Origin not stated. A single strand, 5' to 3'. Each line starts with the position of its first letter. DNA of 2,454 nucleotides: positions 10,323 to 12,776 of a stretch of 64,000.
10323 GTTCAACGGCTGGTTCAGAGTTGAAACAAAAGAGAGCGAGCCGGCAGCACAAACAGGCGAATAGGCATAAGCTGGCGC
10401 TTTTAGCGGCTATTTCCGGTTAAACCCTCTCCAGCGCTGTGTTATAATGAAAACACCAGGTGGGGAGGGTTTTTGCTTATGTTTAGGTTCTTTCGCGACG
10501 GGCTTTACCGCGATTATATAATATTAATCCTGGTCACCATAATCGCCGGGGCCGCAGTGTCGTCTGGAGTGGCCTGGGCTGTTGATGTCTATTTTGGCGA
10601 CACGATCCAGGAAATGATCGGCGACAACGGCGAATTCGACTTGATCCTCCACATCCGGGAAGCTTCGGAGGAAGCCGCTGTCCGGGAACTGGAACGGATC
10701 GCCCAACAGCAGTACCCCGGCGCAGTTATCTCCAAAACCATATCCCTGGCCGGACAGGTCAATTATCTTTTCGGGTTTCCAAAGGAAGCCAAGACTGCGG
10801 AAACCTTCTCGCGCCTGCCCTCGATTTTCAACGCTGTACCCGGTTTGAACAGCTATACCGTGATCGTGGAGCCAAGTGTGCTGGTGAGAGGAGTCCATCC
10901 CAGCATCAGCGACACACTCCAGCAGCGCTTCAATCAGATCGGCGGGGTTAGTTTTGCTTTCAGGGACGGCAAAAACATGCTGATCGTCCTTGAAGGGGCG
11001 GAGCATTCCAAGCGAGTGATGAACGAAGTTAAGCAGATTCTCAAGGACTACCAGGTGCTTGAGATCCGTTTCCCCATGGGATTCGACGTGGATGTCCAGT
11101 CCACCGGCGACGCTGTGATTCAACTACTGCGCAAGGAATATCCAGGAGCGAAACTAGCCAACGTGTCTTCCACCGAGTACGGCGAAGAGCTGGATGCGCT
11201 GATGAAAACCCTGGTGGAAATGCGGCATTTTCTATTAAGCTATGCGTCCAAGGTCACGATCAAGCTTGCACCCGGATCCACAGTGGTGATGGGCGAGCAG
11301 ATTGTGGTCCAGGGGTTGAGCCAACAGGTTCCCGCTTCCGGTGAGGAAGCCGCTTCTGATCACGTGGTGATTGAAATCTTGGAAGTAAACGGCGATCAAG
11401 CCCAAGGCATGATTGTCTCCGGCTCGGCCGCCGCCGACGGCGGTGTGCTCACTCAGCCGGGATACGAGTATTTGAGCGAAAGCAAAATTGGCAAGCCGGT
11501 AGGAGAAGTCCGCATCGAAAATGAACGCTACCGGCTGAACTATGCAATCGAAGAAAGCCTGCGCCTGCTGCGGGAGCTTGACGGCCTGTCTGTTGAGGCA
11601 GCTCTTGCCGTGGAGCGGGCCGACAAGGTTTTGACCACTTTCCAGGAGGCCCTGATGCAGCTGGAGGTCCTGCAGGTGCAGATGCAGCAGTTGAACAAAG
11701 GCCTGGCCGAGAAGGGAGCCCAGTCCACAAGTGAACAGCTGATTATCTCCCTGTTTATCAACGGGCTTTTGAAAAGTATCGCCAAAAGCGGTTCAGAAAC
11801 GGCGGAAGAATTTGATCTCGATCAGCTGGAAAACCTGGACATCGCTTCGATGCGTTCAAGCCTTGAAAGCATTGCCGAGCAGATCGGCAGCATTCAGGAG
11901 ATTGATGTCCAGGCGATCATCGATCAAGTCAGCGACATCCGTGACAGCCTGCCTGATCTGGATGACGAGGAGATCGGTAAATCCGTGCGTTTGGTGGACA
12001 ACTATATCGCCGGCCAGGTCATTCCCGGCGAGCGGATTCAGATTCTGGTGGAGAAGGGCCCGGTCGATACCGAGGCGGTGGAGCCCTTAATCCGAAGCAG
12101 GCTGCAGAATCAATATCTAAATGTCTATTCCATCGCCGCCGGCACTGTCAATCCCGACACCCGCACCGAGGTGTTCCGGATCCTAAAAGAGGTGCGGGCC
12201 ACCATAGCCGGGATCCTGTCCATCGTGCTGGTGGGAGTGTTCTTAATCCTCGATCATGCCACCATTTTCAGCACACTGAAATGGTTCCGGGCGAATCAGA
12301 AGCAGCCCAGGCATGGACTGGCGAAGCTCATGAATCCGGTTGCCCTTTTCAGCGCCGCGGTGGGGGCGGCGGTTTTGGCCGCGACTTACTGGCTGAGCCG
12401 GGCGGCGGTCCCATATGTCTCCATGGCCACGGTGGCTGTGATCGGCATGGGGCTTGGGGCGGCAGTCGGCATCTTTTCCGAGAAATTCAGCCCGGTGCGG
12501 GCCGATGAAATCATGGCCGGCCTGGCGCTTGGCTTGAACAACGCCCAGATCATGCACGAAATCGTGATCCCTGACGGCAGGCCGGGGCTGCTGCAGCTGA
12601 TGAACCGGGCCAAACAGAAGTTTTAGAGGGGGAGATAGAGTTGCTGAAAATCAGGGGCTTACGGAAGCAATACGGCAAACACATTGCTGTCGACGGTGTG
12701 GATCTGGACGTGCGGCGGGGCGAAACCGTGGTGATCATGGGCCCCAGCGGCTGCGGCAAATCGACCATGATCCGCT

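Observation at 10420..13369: Unassigned two-gene ABC-like module (giant periplasmic membrane protein plus amino-acid-type ATPase) wedged between lptA and fabZ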

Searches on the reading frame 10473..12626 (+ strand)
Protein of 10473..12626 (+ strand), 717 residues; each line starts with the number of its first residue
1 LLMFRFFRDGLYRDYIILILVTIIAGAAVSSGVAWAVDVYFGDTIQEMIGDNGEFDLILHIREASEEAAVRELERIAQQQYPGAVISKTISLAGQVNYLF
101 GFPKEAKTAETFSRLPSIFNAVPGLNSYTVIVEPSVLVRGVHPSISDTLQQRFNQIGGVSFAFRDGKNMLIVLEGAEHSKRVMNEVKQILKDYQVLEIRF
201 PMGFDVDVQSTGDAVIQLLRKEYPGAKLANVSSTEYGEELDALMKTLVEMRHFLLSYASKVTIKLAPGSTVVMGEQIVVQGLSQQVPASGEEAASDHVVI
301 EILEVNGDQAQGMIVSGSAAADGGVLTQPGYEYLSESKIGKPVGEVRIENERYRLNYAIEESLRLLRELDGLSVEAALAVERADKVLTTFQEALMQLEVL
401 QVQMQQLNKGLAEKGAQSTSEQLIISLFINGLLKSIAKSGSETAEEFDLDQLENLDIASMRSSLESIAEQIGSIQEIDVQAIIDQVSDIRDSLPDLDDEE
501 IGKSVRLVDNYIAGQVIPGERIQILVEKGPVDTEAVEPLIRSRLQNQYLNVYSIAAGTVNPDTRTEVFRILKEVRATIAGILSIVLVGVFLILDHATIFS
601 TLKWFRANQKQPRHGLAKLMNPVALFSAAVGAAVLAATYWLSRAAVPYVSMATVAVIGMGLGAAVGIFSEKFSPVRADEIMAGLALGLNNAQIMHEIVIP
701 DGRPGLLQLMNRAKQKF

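Call 3: search_protein_families(library=pfam, proteins=[window:10473-12626:+], max_evalue=0.01)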
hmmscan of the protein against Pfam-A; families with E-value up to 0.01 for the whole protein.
window:10473-12626:+ (717 aa): 0 families

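Call 4: search_protein_families(library=ncbifam, proteins=[window:10473-12626:+], max_evalue=0.01)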
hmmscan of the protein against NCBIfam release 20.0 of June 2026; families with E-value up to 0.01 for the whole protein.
window:10473-12626:+ (717 aa): 0 families

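Call 5: find_homologous_proteins(query=window:10473-12626:+, max_evalue=0.001)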
Query window:10473-12626:+ (717 aa): 115 proteins with E <= 0.001 among 8000 candidates.
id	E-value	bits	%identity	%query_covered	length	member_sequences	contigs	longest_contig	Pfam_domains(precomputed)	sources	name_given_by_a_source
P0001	0.0e+0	1525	100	100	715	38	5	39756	-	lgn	-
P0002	0.0e+0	1331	85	100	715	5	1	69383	-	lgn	-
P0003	0.0e+0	1314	84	100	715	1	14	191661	-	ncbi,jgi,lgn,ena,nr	ncbi:MAG TPA: hypothetical protein GX739_02740 [Firmicutes bacterium]|nr:hypothetical protein [Bacil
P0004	0.0e+0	1218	82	95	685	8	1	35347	-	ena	-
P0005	0.0e+0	1174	76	100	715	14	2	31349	-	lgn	-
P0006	0.0e+0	1163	74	100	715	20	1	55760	-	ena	-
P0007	0.0e+0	1070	67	100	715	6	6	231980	-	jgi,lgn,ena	-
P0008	0.0e+0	1047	67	100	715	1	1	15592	-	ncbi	-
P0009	7.4e-284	961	62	100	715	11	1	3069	-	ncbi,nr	ncbi:MAG: sodium/proton-translocating pyrophosphatase [Firmicutes bacterium]|nr:sodium/proton-transl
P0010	2.8e-275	933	60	100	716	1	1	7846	-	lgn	-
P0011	3.4e-275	933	60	100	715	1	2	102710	-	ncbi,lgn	-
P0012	2.5e-267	907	57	100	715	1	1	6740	-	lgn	-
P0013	9.8e-267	905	59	100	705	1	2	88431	-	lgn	-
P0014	5.1e-262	889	57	100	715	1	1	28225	-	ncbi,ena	-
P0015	1.1e-261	888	57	100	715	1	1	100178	-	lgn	-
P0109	1.4e-167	577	42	99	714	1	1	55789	-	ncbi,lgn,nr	ncbi:MAG: hypothetical protein HYY08_00130 [Firmicutes bacterium]|nr:hypothetical protein [Bacillota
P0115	1.9e-91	326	29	51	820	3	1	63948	-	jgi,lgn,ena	-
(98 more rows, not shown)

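Call 6: search_solved_structures(query=window:10473-12626:+, max_evalue=10, show_alignments=2)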
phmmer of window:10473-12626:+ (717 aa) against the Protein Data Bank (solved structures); distinct sequences matched with E-value up to 10: 0.

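Call 9: search_solved_structures(query=A1, max_evalue=10, show_alignments=5)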
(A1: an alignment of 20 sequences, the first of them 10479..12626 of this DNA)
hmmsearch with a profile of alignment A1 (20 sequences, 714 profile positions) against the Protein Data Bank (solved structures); distinct sequences matched with E-value up to 10: 4.
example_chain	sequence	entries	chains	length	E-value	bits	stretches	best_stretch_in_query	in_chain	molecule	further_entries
8y5g_C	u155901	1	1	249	0.77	11.1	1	584-703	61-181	Spermidine/putrescine transport system permease protein PotC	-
8y5f_C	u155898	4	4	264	0.86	10.9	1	584-703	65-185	Spermidine/putrescine transport system permease protein PotC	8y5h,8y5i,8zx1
8tn1_A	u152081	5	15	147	0.96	10.8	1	352-396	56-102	De novo designed 4 helix bundles | De novo designed protein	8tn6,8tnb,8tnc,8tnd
9jvd_A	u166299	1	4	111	1.4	10.2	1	365-407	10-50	Transcription elongation factor-like protein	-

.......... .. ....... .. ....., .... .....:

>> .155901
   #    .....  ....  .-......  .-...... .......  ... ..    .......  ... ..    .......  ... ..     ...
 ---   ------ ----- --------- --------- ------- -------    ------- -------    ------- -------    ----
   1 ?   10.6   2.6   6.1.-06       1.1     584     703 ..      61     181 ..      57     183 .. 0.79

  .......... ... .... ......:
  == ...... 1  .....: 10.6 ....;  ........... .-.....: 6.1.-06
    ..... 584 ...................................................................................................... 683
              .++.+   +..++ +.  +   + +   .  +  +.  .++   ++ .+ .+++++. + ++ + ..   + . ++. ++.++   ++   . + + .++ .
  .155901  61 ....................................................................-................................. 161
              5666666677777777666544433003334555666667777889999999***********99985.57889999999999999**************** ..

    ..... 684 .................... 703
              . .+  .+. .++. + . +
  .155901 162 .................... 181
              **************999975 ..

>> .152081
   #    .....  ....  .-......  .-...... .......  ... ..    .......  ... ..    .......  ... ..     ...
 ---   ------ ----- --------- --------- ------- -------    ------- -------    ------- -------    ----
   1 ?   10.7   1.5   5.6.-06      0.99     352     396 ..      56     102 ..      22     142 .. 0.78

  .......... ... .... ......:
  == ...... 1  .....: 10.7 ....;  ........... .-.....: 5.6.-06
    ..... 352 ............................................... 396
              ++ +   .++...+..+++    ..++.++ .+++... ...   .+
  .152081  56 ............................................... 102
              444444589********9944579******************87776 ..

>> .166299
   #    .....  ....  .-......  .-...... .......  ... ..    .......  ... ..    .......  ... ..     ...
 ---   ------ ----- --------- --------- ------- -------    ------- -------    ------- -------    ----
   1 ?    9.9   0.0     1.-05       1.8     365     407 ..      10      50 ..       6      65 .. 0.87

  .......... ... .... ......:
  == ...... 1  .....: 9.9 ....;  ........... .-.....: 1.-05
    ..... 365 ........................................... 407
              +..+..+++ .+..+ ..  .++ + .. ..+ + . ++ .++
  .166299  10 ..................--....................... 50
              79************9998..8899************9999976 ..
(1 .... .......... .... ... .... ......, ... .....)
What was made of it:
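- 12477..12596 (+): EAA coupling loop of type I ABC importers (residues 667-706); the protein ends 9 residues later. PotC is the top PDB hit (call 9).
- Tried and rejected: With the profile: only PotC at E 0.77 (calls 6, 9).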

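Call 11: find_encoding_contigs(protein=P0109, flank=8000, max_places=2)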
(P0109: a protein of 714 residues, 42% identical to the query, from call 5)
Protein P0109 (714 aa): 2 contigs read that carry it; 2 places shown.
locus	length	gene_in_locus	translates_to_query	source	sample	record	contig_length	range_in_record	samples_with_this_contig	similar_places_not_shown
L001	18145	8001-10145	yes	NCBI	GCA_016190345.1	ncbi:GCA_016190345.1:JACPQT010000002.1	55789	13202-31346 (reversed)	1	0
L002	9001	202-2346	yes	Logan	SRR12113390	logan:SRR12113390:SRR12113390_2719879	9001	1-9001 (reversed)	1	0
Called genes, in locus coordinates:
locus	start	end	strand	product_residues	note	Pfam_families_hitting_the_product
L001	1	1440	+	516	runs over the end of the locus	PF04715:, PF00425:Chorismate_bind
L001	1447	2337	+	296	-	PF01063:Aminotran_4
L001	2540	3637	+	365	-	PF03739:LptF_LptG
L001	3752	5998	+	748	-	-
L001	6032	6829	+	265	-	-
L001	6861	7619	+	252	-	PF06835:LptC (faint), PF03968:LptD_N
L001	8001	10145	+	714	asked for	-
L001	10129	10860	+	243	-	PF00005:ABC_tran, PF13304:AAA_21 (weak)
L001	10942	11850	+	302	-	PF03331:LpxC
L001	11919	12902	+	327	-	PF00483:NTP_transferase, PF12804:NTP_transf_3, PF25087:GMPPB_C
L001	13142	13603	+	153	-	-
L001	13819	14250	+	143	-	PF22817:ApeP-like (faint), PF07977:FabA, PF22818:ApeI-like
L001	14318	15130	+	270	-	PF25084:LbH_EIF2B (faint), PF25087:GMPPB_C, PF00132:Hexapep, PF13720:Acetyltransf_11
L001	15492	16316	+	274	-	PF17930:LpxI_N, PF06230:LpxI_C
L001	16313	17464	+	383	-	PF02684:LpxB, PF13579:Glyco_trans_4_4 (faint)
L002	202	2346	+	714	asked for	-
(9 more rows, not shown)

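Call 12: find_encoding_contigs(protein=P0115, flank=8000, max_places=2)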
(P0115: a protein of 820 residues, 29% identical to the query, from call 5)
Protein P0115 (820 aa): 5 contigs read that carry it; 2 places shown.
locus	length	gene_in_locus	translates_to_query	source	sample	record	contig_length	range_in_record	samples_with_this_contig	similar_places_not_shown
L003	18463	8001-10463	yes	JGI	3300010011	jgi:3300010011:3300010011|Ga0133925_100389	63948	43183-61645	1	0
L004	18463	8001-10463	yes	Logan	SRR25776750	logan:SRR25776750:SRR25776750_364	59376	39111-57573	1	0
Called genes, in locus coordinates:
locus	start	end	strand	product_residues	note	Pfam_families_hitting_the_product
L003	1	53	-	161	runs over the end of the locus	PF13686:DrsE_2, PF02635:DsrE (faint)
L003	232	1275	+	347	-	PF04464:Glyphos_transf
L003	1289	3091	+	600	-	PF00664:ABC_membrane, PF00005:ABC_tran, PF02463:SMC_N (weak)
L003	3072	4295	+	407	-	-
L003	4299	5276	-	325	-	PF00535:Glycos_transf_2, PF10111:Glyco_tranf_2_2 (weak), PF13641:Glyco_tranf_2_3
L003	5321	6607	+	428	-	PF02684:LpxB (faint)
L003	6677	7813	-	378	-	PF04932:Wzy_C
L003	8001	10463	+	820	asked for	-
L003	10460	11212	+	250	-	PF02463:SMC_N (faint), PF00005:ABC_tran, PF13191:AAA_16 (faint), PF13304:AAA_21 (faint)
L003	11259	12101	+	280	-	PF03331:LpxC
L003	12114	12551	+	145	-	PF22817:ApeP-like, PF07977:FabA, PF22818:ApeI-like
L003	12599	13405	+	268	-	PF25084:LbH_EIF2B (faint), PF25087:GMPPB_C (weak), PF00132:Hexapep, PF13720:Acetyltransf_11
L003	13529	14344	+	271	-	PF17930:LpxI_N, PF06230:LpxI_C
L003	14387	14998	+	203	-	-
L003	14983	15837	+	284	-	-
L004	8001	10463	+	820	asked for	-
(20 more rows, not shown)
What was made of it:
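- A Wzy_C gene lies directly upstream in the Hydrogenispora-type loci (call 12).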

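Call 22: predict_structure(alignment_id=A1)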
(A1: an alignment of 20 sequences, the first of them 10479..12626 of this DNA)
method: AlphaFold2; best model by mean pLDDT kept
length: 715 residues; sequences in the alignment: 20
mean_pLDDT: 71.5   pTM: 0.41
mean pLDDT of the five models: 71.5, 68.9, 65.9, 63.1, 61.9
residues with pLDDT >= 90: 13; 70-90: 425; 50-70: 203; < 50: 74
segments of 3 or more residues with pLDDT < 50: 37-51, 404-453, 512-516
pLDDT, mean of each block of 10 residues (from residue 1): 57 75 72 52 42 71 84 85 72 77 81 83 80 81 87 88 85 82 88 80 74 85 80 56 75 82 84 84 83 86 86 74 81 83 84 75 74 63 62 58 47 38 41 40 39 55 60 63 74 73 73 59 82 83 78 77 60 69 77 76 67 60 83 82 68 84 78 66 68 57 57 48
secondary structure, 60 per line:
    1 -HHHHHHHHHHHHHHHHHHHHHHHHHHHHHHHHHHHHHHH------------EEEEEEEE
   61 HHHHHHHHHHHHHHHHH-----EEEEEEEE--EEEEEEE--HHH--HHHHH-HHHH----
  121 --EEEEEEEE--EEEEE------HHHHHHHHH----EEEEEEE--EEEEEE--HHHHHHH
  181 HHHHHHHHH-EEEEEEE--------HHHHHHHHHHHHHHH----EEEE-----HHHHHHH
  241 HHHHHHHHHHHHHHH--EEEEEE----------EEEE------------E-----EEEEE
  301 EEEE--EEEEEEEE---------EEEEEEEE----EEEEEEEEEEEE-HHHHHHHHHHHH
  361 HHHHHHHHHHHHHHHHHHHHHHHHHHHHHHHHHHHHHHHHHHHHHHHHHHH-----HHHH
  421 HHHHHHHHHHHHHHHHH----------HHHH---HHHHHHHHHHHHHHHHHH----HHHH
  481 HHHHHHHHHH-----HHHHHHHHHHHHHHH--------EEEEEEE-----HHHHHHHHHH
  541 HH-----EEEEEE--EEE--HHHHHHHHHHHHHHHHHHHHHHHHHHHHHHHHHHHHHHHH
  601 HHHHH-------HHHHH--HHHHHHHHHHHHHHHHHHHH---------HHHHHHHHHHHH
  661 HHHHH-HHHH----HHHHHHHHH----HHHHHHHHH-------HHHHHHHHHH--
elements in order (helices of 4 or more, strands of 3 or more residues): H2-40 E53-60 H61-77 E83-90 E93-99 H107-111 H113-116 E123-130 E133-137 H144-152 E157-163 E166-171 H174-189 E191-197 H206-220 E225-228 H234-255 E258-263 E274-277 E296-304 E307-314 E324-331 E336-347 H349-411 H417-437 H448-451 H455-472 H477-490 H496-510 E519-525 H531-542 E548-553 E556-558 H561-605 H613-617 H620-639 H649-665 H667-670 H675-683 H688-696 H704-713
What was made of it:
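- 10500..10589 (+): TM helix 1 (residues ~8-37). AlphaFold2 helix 2-40 (call 22).
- On Type VII ABC transporter (MacB/LolC-E/FtsX): AlphaFold2 helices 2-40, 561-605, 620-639 and 649-665 (call 22).
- The full-length model is only moderate (pLDDT 71.5, pTM 0.41; call 22), and no multimer could be modelled.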

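Call 24: fold_search(model_id=the predicted structure, library=pdb)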
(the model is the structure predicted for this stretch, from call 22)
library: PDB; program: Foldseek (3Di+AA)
matches with E <= 10: 976; with E <= 0.001: 0
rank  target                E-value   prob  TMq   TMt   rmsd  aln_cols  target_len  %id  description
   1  9mvz_D                2.4e-03  0.41  0.10  0.08  42.0       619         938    9  Tripartite complex of MmpL5-S5-AcpM from Mycolicibacterium smegmatis (released 2025-07-30)
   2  2rop_MODEL_1_A        3.9e-03  0.97  0.07  0.32  15.3       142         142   16  Solution structure of domains 3 and 4 of human ATP7B (released 2008-10-21)
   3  4zln                  4.9e-03  0.21  0.13  0.10  32.0       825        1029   10  Crystal structure of transporter AcrB deletion mutant (released 2016-09-14)
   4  2zho_A                6.1e-03  0.97  0.09  0.33  12.4       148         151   12  Crystal structure of the regulatory subunit of aspartate kinase from Thermus thermophilus (ligand free form) (released 2009-02-17)
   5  9qpt_B                7.6e-03  0.25  0.14  0.11  27.3       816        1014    9  Single particle cryo-EM structure of MdtF V610F with bound Rhodamine 6G (released 2025-05-14)
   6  8ffk_A                8.4e-03  0.23  0.14  0.11  28.3       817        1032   10  Klebsiella pneumoniae AcrB multidrug efflux pump apo form (released 2023-04-05)
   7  4hhu_A                9.9e-03  0.94  0.11  0.29   8.1       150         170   18  Crystal Structure of Engineered Protein. Northeast Structural Genomics Consortium Target OR280. (released 2012-10-24)
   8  3ab2_L                1.6e-02  0.97  0.10  0.39  11.8       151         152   12  Crystal structure of aspartate kinase from Corynebacterium glutamicum in complex with threonine (released 2010-06-23)
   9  9r64_I                1.6e-02  0.10  0.07  0.07  32.9       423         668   12  CPS secretion pathway Wza-Wzc_C1 (Conf 0) (released 2026-03-04)
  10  9fe2_A                1.8e-02  0.20  0.14  0.10  28.6       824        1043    9  Crystallographic structure of AcrB V612W with bound minocycline (released 2025-05-28)
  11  2zho_C                2.1e-02  0.93  0.09  0.34  12.8       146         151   14  Crystal structure of the regulatory subunit of aspartate kinase from Thermus thermophilus (ligand free form) (released 2009-02-17)
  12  5vmm_F                2.1e-02  0.12  0.06  0.11  21.9       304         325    8  Staphylococcus aureus IsdB bound to human hemoglobin (released 2017-11-15)
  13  3ab2_C                2.3e-02  0.93  0.10  0.17  12.1       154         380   10  Crystal structure of aspartate kinase from Corynebacterium glutamicum in complex with threonine (released 2010-06-23)
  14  7ry3_B                2.3e-02  0.16  0.14  0.11  32.5       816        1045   11  Multidrug Efflux pump AdeJ with TP-6076 bound (released 2022-02-02)
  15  5yei_B                2.4e-02  0.97  0.10  0.38  12.0       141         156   10  Mechanistic insight into the regulation of Pseudomonas aeruginosa aspartate kinase (released 2018-08-29)
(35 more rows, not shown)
